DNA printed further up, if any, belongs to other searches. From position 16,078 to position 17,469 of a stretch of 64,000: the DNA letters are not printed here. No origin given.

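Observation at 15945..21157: Accessory stretch after tRNA-Ser: MBOAT + SGNH O-acyltransferase pair, 1 kb ORF-free AT-rich tract, orphan secreted protein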

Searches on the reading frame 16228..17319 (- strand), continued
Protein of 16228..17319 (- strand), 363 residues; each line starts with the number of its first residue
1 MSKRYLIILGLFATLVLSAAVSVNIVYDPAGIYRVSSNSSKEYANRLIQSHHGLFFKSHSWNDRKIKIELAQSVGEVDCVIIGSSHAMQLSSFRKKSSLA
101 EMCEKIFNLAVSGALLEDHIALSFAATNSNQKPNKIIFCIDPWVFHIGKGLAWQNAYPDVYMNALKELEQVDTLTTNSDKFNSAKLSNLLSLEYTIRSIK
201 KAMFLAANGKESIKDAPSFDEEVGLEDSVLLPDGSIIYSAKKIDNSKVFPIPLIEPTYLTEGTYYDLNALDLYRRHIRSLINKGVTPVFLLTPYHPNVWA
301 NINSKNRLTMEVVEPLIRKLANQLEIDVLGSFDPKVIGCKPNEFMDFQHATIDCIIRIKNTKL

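Call 103: search_protein_families(library=pfam, proteins=[L100:2340-4127:-, L100:671-1834:-, L100:7140-8102:+, L101:2458-4383:+, L101:1447-2358:+, L101:376-1443:+, L101:7171-9315:+, L101:9315-11135:+, L104:2594-4375:-, L104:1369-2358:+], max_evalue=0.0001)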
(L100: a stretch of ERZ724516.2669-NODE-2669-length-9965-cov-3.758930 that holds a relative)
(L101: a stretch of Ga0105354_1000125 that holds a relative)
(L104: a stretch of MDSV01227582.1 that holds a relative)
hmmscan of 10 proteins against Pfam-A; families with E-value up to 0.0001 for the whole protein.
L100:2340-4127:- (595 aa): 0 families

L100:671-1834:- (387 aa): 0 families

L100:7140-8102:+ (320 aa): 2 families
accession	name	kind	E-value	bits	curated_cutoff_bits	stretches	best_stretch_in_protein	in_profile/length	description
PF20796.3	PDDEXK_13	-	1.1e-109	366.7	27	1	23-310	2-290/290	PD-(D/E)XK nuclease superfamily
PF22558.3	REase-ARP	-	1.5e-26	94.1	27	1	50-308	20-269/270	Restriction Endonuclease associating with ARP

L101:2458-4383:+ (641 aa): 4 families
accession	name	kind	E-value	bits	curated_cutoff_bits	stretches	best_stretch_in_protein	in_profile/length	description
PF00733.27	Asn_synthase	-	4.1e-89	300.1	21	1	254-636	2-353/354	Asparagine synthase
PF13537.11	GATase_7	-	6e-44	149.4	25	1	60-179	1-122/123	Glutamine amidotransferase domain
PF13522.11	GATase_6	-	3.3e-40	137.6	27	1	45-174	1-130/130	Glutamine amidotransferase domain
PF12481.13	DUF3700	-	4.6e-05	23.4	27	0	127-181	124-178/228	Aluminium induced protein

L101:1447-2358:+ (303 aa): 6 families
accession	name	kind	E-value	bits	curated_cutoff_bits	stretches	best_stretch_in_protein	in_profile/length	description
PF01370.27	Epimerase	-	3.6e-41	141.6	20.9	1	7-233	3-240/240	NAD dependent epimerase/dehydratase family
PF16363.11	GDP_Man_Dehyd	-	1.4e-29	104.1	27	1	9-295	5-331/332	GDP-mannose 4,6 dehydratase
PF13460.12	NAD_binding_10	-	3.1e-08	34.1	27.2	1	10-119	3-103/184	NAD(P)H-binding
PF01073.25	3Beta_HSD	-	6.6e-08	32.4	22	1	9-120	5-122/280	3-beta hydroxysteroid dehydrogenase/isomerase family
PF04321.23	RmlD_sub_bind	-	1.8e-05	24.4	27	1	6-171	4-154/287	RmlD substrate binding domain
PF02737.24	3HCDH_N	-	3.9e-05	24.1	22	1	4-64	1-62/180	3-hydroxyacyl-CoA dehydrogenase, NAD binding domain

L101:376-1443:+ (355 aa): 4 families
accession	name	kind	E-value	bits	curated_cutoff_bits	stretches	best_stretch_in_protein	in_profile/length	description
PF00534.26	Glycos_transf_1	-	3.5e-33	115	26.4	1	167-331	8-171/172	Glycosyl transferases group 1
PF13692.12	Glyco_trans_1_4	-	4.1e-29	102.1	27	1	176-318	3-142/142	Glycosyl transferases group 1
PF20706.3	GT4-conflict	-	3.9e-09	36.4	26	1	172-294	195-323/385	Family 4 Glycosyltransferase in conflict systems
PF13524.12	Glyco_trans_1_2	-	1.4e-08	35.2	25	1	204-338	13-134/144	Glycosyl transferase-like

L101:7171-9315:+ (714 aa): 4 families
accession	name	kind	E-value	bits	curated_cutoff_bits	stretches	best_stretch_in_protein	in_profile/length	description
PF00107.32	ADH_zinc_N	-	9.2e-17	61.6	31.8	1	178-297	2-121/129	Zinc-binding dehydrogenase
PF01408.29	GFO_IDH_MocA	-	7.7e-15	56.1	24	1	395-504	3-112/120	Oxidoreductase family, NAD-binding Rossmann fold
PF22725.1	GFO_IDH_MocA_C3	-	1.9e-10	41.3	27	1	538-637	16-116/124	GFO/IDH/MocA C-terminal domain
PF02894.22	GFO_IDH_MocA_C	-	3.7e-09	37.1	22.9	1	551-632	28-113/218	Oxidoreductase family, C-terminal alpha/beta domain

L101:9315-11135:+ (606 aa): 2 families
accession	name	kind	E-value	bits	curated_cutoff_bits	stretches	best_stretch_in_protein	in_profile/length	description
PF07940.18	Hepar_II_III_C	-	4.1e-18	66.2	24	1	383-547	4-170/237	Heparinase II/III-like, C-terminal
PF16889.11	Hepar_II_III_N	-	4.3e-10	39.9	22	1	111-308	98-297/340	Heparinase II/III N-terminus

L104:2594-4375:- (593 aa): 1 family
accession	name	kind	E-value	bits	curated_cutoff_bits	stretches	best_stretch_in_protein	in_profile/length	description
PF21211.3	FkbH_N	-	1.5e-14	54.8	27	1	33-228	1-191/192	FkbH, N-terminal domain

L104:1369-2358:+ (329 aa): 2 families
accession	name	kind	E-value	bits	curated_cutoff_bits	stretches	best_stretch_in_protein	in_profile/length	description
PF13469.12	Sulfotransfer_3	-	5e-14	53.5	27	1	48-189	2-142/216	Sulfotransferase family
PF00685.33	Sulfotransfer_1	-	9e-07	29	22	1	46-274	2-170/255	Sulfotransferase domain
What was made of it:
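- One related locus (L104) has an FkbH-like gene beside the pair (call 103).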
